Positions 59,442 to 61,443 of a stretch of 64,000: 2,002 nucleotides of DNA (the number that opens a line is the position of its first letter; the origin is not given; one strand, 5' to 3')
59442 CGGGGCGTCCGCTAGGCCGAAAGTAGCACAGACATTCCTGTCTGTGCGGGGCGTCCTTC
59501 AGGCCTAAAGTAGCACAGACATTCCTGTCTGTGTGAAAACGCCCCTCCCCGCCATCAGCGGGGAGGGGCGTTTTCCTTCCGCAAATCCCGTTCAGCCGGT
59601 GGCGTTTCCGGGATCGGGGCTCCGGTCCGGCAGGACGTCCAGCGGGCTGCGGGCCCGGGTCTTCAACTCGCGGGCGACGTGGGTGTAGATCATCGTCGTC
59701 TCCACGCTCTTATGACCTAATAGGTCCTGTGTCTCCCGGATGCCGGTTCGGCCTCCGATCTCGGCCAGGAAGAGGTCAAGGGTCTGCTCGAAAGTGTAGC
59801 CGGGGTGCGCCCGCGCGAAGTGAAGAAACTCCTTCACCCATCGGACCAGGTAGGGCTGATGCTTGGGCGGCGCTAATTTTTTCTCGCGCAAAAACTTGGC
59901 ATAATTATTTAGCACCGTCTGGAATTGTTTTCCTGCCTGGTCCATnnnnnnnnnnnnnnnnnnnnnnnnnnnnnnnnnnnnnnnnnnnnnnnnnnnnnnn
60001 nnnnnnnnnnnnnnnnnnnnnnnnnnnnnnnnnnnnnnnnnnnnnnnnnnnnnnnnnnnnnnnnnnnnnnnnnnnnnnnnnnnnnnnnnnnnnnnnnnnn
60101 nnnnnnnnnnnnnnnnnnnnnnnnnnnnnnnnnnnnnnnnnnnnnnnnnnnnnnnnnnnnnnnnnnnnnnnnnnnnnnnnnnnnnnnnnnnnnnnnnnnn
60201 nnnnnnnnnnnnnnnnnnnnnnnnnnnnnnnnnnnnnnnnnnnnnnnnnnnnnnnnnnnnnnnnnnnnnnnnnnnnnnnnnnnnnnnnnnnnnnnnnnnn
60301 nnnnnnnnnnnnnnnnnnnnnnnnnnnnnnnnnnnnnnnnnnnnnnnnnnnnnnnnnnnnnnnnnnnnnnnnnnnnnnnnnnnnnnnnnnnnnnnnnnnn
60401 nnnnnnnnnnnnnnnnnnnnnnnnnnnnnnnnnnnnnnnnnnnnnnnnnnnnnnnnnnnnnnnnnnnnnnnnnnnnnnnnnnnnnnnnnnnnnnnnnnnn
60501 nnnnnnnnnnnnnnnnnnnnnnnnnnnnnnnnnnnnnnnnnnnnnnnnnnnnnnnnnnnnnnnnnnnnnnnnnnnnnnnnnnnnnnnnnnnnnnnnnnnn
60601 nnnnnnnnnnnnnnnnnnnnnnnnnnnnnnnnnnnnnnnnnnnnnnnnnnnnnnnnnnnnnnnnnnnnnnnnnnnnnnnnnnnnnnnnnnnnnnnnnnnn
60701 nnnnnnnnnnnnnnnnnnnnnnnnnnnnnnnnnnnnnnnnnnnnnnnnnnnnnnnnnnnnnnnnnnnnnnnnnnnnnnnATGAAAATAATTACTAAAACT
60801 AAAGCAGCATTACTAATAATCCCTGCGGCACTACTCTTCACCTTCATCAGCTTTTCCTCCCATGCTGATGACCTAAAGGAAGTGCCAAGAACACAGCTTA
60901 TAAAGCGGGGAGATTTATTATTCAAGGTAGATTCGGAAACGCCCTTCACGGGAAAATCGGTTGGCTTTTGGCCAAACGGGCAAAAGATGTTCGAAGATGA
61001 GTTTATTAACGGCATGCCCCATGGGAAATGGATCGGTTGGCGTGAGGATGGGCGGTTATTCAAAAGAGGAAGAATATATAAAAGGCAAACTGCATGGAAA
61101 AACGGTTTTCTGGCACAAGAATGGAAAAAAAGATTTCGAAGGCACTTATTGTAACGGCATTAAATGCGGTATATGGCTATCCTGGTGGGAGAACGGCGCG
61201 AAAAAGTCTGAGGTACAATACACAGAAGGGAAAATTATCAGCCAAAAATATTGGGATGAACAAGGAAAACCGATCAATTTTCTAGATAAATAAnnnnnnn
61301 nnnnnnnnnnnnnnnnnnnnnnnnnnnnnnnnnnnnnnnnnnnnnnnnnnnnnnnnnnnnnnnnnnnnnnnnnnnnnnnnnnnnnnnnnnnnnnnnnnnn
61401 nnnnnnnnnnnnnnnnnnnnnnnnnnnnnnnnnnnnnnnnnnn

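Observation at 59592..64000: Second integron: internally deleted intI remnant, AT-rich attI-like region and a six-cassette array with clear attC sites, ending in an IS110-like gene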

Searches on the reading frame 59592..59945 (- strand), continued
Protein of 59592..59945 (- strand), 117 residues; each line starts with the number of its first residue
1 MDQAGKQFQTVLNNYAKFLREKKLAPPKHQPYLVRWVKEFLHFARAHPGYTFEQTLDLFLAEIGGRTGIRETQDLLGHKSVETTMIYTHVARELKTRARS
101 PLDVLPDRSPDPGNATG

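Call 29: search_solved_structures(query=P0158, max_evalue=0.00001, show_alignments=1)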
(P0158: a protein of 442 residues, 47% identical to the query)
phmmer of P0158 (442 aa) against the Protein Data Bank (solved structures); distinct sequences matched with E-value up to 0.00001: 15.
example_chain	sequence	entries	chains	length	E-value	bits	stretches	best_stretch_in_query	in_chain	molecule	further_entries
2a3v_A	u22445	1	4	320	1.4e-64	222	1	123-436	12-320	site-specific recombinase IntI4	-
4a8e_A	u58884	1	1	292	5.4e-28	101.5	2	154-303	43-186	PROBABLE TYROSINE RECOMBINASE XERC-LIKE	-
5hxy_A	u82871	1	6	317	9.7e-26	94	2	162-302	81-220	Tyrosine recombinase XerA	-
1a0p_A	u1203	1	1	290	8.4e-17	64.6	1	374-424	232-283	SITE-SPECIFIC RECOMBINASE XERD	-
5dcf_A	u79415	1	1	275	1.8e-15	60.2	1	374-424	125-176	Tyrosine recombinase XerD,DNA translocase FtsK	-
5jjv_A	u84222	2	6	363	3e-14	56.2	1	373-426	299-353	Tyrosine recombinase XerH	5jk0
9i5v_14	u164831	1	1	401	5.5e-13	52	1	378-424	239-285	Ribosome-associated translation inhibitor RaiA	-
5vfz_A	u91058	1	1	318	2.7e-10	43.2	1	364-434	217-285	Gp33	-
5dor_A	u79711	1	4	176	4.6e-10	42.4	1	367-428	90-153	Integrase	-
5c6k_A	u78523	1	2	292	1e-09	41.2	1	377-428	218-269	Integrase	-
6en0_A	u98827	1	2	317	1.7e-09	40.5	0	238-274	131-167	Int protein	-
6emy_A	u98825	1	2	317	2.2e-09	40.1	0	238-274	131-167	Int protein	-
6emz_A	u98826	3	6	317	4.4e-09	39.2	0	238-274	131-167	Int protein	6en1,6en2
1aih_A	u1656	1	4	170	2.6e-06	30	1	378-424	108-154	HP1 INTEGRASE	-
3nkh_A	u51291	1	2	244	3.9e-06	29.5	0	344-429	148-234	Integrase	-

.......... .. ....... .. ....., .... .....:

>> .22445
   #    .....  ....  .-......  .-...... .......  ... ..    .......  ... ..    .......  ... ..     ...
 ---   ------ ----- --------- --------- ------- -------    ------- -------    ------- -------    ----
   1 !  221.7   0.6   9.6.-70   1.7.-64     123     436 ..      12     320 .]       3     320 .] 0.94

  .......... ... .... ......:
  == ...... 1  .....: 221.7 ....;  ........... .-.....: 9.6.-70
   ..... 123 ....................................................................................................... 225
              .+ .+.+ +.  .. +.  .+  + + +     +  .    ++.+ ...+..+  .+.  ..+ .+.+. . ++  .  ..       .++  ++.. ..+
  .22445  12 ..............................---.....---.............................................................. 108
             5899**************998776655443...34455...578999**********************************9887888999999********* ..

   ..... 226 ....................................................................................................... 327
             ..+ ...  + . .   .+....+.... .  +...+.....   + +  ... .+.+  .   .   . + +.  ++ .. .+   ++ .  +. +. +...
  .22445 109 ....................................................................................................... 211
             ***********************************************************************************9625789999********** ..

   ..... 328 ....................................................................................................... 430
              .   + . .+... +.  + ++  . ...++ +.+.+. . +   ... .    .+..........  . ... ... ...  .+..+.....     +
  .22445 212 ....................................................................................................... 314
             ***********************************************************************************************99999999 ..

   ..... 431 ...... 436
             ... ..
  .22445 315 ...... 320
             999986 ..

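Call 35: find_related_loci(query=A4, collection=genome_contigs, flank=6000)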
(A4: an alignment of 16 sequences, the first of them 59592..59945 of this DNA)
Query A4 (117 aa) in genome_contigs; peptide patterns used: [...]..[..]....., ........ (x = any residue, [..] = any of these).
52 stretches matched a pattern; 34 encode a relative of the query (tblastn E <= 1e-3); 34 distinct loci.
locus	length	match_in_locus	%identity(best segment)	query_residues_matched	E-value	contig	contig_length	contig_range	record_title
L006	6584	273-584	61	1-107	4e-38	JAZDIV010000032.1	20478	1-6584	MAG: PVC group bacterium isolate MEGAHIT-group-0.426 k141_17151146, whole genome shotgun sequence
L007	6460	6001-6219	68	1-73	1e-29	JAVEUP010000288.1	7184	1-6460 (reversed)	MAG: Thermoguttaceae bacterium isolate BF2_50 NODE_6651_length_7184_cov_3.676923_Biofilm2, whole genome shotgun sequence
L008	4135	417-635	63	1-73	3e-29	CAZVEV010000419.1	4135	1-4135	MAG TPA_asm: uncultured Planctomycetaceae bacterium isolate binchicken_co65_125 genome assembly, contig: NODE_72836_leng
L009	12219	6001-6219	66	1-73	3e-28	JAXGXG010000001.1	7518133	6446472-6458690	MAG: Thermoguttaceae bacterium isolate AnMBR.bin485 bin485_1, whole genome shotgun sequence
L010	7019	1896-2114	64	1-73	5e-28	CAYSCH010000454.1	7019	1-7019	MAG TPA_asm: uncultured Planctomycetaceae bacterium isolate SRP263991_co4_486 genome assembly, contig: NODE_17697_length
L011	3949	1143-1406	59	7-97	1e-27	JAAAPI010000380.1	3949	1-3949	MAG: Verrucomicrobia bacterium isolate GSL.Bin9 NODE_17007_length_3949_cov_0.443574, whole genome shotgun sequence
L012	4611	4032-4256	63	1-75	1e-27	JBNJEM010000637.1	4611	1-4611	MAG: Planctomycetota bacterium isolate Y23_14dBSd3.bin.101 NODE_20528_length_4611_cov_5.936613, whole genome shotgun seq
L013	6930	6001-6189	71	11-73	2e-27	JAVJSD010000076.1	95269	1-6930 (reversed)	MAG: Pirellulaceae bacterium isolate G1-WW12-08 k141_22077, whole genome shotgun sequence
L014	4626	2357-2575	62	1-73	2e-27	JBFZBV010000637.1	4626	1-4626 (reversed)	MAG: Planctomycetota bacterium isolate PPR_0505 k121_2952432, whole genome shotgun sequence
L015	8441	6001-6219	63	1-73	3e-27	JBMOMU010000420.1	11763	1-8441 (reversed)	MAG: Planctomycetota bacterium isolate Betzabe_MAG058 MAG058_420, whole genome shotgun sequence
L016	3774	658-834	75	9-67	5e-27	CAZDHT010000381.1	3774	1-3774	MAG TPA_asm: uncultured Planctomycetota bacterium isolate binchicken_co89_634 genome assembly, contig: NODE_55016_length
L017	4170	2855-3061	62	1-69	9e-27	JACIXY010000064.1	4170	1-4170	MAG: Bacillota bacterium isolate MAG-64 Firmicutes_O3_bin27_Scaffold_64, whole genome shotgun sequence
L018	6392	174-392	62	1-73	2e-26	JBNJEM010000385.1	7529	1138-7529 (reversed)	MAG: Planctomycetota bacterium isolate Y23_14dBSd3.bin.101 NODE_9394_length_7529_cov_6.387079, whole genome shotgun sequ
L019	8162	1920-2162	60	5-84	2e-26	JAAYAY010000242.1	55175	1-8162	MAG: Planctomycetaceae bacterium isolate AS06rmzACSIP_219 406460_AS06, whole genome shotgun sequence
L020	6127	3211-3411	67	1-67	4e-26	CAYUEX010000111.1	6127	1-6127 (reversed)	MAG TPA_asm: uncultured Halobacteria archaeon isolate binchicken_co332_136 genome assembly, contig: NODE_4402_length_612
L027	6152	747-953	59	1-69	7e-24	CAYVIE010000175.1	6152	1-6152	MAG TPA_asm: uncultured Desulfobacteraceae bacterium isolate SRP338002_co1_100 genome assembly, contig: NODE_11806_lengt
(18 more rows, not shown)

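Call 72: search_protein_families(library=ncbifam, proteins=[window:59592-59945:-, P0158], max_evalue=0.01)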
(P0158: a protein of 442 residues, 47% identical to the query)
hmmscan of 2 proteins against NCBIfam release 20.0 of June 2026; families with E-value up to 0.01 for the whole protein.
window:59592-59945:- (117 aa): 8 families
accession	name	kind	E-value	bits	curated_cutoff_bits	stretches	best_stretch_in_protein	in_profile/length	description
TIGR02249.1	integrase_gron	subfamily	7.5e-11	41.9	265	1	67-105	277-315/315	integron integrase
NF011946.0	PRK15417.1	equivalog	3.3e-08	33.1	435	1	68-107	293-332/337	integron integrase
NF040815.2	recomb_XerA_Arch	equivalog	2.2e-07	30.7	220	1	69-93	233-257/263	site-specific tyrosine recombinase/integron integrase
TIGR02224.1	recomb_XerC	equivalog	8.1e-07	28.7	335.15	1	67-93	254-280/295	tyrosine recombinase XerC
NF001399.0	PRK00283.1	subfamily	5.7e-06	25.8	279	1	68-93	261-286/300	tyrosine recombinase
TIGR02225.1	recomb_XerD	equivalog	6.8e-06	25.6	329.6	1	68-93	252-277/290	site-specific tyrosine recombinase XerD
NF002331.0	PRK01287.1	subfamily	6.3e-05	22.1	371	1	68-91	290-313/365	site-specific tyrosine recombinase XerC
NF003462.0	PRK05084.1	equivalog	0.0014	17.4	267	1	72-98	326-352/360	tyrosine recombinase XerS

P0158 (442 aa): 11 families
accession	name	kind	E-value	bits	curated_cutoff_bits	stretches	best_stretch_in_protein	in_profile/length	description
TIGR02249.1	integrase_gron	subfamily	2.2e-105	352.5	265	1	119-436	4-315/315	integron integrase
NF011946.0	PRK15417.1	equivalog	6.5e-81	272.1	435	1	112-438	12-332/337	integron integrase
NF040815.2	recomb_XerA_Arch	equivalog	3.4e-50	171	220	2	120-306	3-180/263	site-specific tyrosine recombinase/integron integrase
TIGR02224.1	recomb_XerC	equivalog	1e-43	149.9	335.15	2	126-306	10-196/295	tyrosine recombinase XerC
NF001399.0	PRK00283.1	subfamily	2.8e-41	141.7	279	1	127-424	20-286/300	tyrosine recombinase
TIGR02225.1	recomb_XerD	equivalog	1e-40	139.9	329.6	2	127-305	11-191/290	site-specific tyrosine recombinase XerD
NF002331.0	PRK01287.1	subfamily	4.4e-28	98.3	371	2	363-422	253-313/365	site-specific tyrosine recombinase XerC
NF003462.0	PRK05084.1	equivalog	4.6e-20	71.7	267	2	380-425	303-348/360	tyrosine recombinase XerS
NF007370.0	PRK09870.1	subfamily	6.1e-10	39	221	1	370-420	128-178/200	tyrosine-type DNA invertase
NF007371.0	PRK09871.1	subfamily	9e-09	35.1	222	1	365-420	118-173/198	tyrosine-type DNA invertase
NF040693.1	recomb_GmtY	equivalog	2.1e-06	27.3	340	1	245-421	226-432/441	gamma-mobile-trio recombinase GmtY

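Call 77: search_protein_families(library=ncbifam, proteins=[L008:417-1706:+, L014:2357-3637:+, L027:747-2048:+, L006:273-1172:+], max_evalue=1e-10)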
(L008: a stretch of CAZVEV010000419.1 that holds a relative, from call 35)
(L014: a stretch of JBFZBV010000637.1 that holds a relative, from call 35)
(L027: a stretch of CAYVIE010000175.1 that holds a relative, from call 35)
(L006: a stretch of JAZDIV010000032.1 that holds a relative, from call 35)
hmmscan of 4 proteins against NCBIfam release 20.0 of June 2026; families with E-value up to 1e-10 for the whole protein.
L008:417-1706:+ (430 aa): 9 families
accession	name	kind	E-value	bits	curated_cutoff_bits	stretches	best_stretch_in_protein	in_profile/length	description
TIGR02249.1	integrase_gron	subfamily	6.1e-124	413.5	265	1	111-426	1-315/315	integron integrase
NF011946.0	PRK15417.1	equivalog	6.3e-92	308.3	435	1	108-426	13-330/337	integron integrase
NF040815.2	recomb_XerA_Arch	equivalog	6.3e-52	176.7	220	2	118-291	6-175/263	site-specific tyrosine recombinase/integron integrase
TIGR02224.1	recomb_XerC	equivalog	3.4e-43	148.1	335.15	2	350-412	216-278/295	tyrosine recombinase XerC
NF001399.0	PRK00283.1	subfamily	9.4e-43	146.6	279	1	124-414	22-286/300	tyrosine recombinase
TIGR02225.1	recomb_XerD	equivalog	1.9e-42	145.6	329.6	2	353-414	216-277/290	site-specific tyrosine recombinase XerD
NF002331.0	PRK01287.1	subfamily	9.9e-32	110.3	371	2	350-412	250-313/365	site-specific tyrosine recombinase XerC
NF003462.0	PRK05084.1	equivalog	1.9e-18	66.4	267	1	357-420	288-353/360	tyrosine recombinase XerS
NF007371.0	PRK09871.1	subfamily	7.2e-12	45.2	222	0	356-410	119-173/198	tyrosine-type DNA invertase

L014:2357-3637:+ (427 aa): 8 families
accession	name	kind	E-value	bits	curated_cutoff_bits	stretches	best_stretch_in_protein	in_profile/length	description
TIGR02249.1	integrase_gron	subfamily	3e-120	401.3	265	1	113-425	4-315/315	integron integrase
NF011946.0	PRK15417.1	equivalog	2.4e-88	296.6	435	1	112-425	18-330/337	integron integrase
NF040815.2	recomb_XerA_Arch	equivalog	1.8e-48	165.4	220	2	343-413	187-257/263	site-specific tyrosine recombinase/integron integrase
TIGR02224.1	recomb_XerC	equivalog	1.8e-41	142.5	335.15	2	346-412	213-279/295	tyrosine recombinase XerC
TIGR02225.1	recomb_XerD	equivalog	1.3e-40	139.6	329.6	2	346-413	210-277/290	site-specific tyrosine recombinase XerD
NF001399.0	PRK00283.1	subfamily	9.9e-40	136.6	279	1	153-413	53-286/300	tyrosine recombinase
NF002331.0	PRK01287.1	subfamily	4.4e-30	104.9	371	2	346-411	247-313/365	site-specific tyrosine recombinase XerC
NF003462.0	PRK05084.1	equivalog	2.8e-16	59.2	267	1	350-419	286-353/360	tyrosine recombinase XerS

L027:747-2048:+ (434 aa): 9 families
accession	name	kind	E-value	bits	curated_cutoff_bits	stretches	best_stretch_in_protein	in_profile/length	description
TIGR02249.1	integrase_gron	subfamily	2.5e-127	424.6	265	1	111-426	1-315/315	integron integrase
NF011946.0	PRK15417.1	equivalog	1.1e-87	294.4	435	1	110-427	15-331/337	integron integrase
NF040815.2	recomb_XerA_Arch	equivalog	3e-51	174.5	220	2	117-291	5-175/263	site-specific tyrosine recombinase/integron integrase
TIGR02225.1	recomb_XerD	equivalog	2.2e-43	148.7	329.6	2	355-414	218-277/290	site-specific tyrosine recombinase XerD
TIGR02224.1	recomb_XerC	equivalog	3.4e-43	148.1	335.15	2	350-414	216-280/295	tyrosine recombinase XerC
NF001399.0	PRK00283.1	subfamily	2.3e-42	145.3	279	1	122-414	20-286/300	tyrosine recombinase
NF002331.0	PRK01287.1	subfamily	6.2e-32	110.9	371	2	351-416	251-318/365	site-specific tyrosine recombinase XerC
NF003462.0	PRK05084.1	equivalog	9.5e-18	64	267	1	367-421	300-354/360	tyrosine recombinase XerS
NF007371.0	PRK09871.1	subfamily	6.9e-11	42.1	222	0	356-410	119-173/198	tyrosine-type DNA invertase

L006:273-1172:+ (300 aa): 8 families
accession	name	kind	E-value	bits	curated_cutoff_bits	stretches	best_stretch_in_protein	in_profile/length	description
TIGR02249.1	integrase_gron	subfamily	7e-54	183.3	265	2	115-224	2-110/315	integron integrase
NF011946.0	PRK15417.1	equivalog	2.8e-37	128.6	435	2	222-291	263-332/337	integron integrase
TIGR02225.1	recomb_XerD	equivalog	1.1e-25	90.5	329.6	1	224-277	224-277/290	site-specific tyrosine recombinase XerD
NF040815.2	recomb_XerA_Arch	equivalog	8.2e-25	87.9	220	1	225-277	205-257/263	site-specific tyrosine recombinase/integron integrase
TIGR02224.1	recomb_XerC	equivalog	4.4e-23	82.1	335.15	1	223-277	226-280/295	tyrosine recombinase XerC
NF001399.0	PRK00283.1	subfamily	5.4e-23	81.7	279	1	225-277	233-286/300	tyrosine recombinase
NF002331.0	PRK01287.1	subfamily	1.3e-18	67.2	371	1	222-275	259-313/365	site-specific tyrosine recombinase XerC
NF003462.0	PRK05084.1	equivalog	9e-11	41.1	267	0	231-282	301-352/360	tyrosine recombinase XerS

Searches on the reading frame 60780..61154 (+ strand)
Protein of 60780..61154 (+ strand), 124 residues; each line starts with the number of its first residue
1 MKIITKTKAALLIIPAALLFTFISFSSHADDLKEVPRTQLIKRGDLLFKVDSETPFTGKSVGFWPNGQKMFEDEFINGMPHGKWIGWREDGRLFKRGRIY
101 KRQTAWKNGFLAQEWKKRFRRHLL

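Call 4: search_protein_families(library=pfam, proteins=[window:60780-61154:+], max_evalue=1)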
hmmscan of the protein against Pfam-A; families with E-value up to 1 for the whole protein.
window:60780-61154:+ (124 aa): 1 family
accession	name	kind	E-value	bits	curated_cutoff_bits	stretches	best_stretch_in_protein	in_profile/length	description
PF07661.19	MORN_2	-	0.054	14.1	29.6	0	57-77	2-22/22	MORN repeat variant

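Call 72: search_protein_families(library=ncbifam, proteins=[window:60780-61154:+], max_evalue=0.01)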
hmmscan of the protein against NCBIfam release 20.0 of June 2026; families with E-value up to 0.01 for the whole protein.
window:60780-61154:+ (124 aa): 0 families

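Call 73: search_protein_families(library=padloc, proteins=[window:60780-61154:+], max_evalue=0.01)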
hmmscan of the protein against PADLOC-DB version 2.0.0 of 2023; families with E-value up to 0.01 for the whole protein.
window:60780-61154:+ (124 aa): 0 families

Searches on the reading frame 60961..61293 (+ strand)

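Call 4: search_protein_families(library=pfam, proteins=[window:60961-61293:+], max_evalue=1)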
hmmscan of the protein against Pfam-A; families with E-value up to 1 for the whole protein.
window:60961-61293:+ (110 aa): 1 family
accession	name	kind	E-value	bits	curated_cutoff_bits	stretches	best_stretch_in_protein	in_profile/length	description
PF07661.19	MORN_2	-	1.9e-07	30.9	29.6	2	44-65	1-22/22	MORN repeat variant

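Call 72: search_protein_families(library=ncbifam, proteins=[window:60961-61293:+], max_evalue=0.01)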
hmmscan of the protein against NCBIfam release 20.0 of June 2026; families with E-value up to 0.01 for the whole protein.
window:60961-61293:+ (110 aa): 1 family
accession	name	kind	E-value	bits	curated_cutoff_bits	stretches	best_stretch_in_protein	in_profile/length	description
NF033566.1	adhes_LIC20035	equivalog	7e-05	21.8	250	1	35-90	207-263/434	LIC20035 family adhesin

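Call 73: search_protein_families(library=padloc, proteins=[window:60961-61293:+], max_evalue=0.01)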
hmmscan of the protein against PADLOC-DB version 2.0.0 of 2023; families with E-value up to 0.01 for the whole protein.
window:60961-61293:+ (110 aa): 0 families
